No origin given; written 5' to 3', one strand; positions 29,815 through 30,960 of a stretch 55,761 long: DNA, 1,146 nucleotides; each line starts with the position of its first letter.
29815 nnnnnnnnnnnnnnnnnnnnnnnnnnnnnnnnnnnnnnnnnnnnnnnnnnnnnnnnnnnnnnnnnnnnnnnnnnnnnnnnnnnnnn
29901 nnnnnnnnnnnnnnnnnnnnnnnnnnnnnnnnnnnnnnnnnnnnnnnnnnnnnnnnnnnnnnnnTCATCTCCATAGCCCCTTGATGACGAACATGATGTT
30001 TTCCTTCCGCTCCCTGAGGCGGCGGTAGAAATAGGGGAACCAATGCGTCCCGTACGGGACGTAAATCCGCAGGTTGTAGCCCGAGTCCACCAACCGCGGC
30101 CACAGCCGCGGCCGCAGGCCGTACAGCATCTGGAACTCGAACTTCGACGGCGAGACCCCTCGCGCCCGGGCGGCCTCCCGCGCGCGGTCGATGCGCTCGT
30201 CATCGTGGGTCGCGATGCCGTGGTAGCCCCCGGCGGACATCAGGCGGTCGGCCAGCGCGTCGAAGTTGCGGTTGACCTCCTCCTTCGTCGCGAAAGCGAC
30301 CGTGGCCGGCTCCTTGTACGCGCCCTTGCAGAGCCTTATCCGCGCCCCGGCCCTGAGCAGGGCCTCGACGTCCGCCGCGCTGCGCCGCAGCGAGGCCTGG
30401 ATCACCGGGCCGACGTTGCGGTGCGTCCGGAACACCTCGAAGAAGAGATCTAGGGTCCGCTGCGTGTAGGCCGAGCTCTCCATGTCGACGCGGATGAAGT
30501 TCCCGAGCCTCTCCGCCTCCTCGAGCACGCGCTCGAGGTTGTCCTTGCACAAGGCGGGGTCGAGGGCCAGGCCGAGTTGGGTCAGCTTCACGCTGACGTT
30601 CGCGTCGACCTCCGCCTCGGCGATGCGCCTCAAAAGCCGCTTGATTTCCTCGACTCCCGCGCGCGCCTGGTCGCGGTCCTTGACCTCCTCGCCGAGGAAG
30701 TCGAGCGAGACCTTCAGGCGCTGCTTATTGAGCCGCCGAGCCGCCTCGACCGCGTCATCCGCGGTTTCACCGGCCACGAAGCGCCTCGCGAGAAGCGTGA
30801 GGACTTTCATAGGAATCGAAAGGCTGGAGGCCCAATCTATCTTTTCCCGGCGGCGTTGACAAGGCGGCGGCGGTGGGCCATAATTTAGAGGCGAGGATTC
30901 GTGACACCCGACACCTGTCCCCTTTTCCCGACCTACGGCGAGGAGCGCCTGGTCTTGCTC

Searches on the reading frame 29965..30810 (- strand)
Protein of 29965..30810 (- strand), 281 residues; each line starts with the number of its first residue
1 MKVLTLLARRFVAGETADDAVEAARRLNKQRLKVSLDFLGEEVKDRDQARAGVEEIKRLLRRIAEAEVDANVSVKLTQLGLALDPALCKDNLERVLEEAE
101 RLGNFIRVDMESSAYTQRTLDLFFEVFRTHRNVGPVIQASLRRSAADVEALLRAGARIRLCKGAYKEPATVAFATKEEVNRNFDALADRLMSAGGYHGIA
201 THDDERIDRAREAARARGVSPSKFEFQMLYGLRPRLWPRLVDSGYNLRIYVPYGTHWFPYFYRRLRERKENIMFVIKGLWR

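Call 33: search_protein_families(library=pfam, proteins=[window:29965-30810:-], max_evalue=0.001)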
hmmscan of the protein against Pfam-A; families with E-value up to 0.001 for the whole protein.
window:29965-30810:- (281 aa): 1 family
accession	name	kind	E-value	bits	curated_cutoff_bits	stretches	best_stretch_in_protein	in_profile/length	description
PF01619.24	Pro_dh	-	4.6e-36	125.2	27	1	21-275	2-276/278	Proline dehydrogenase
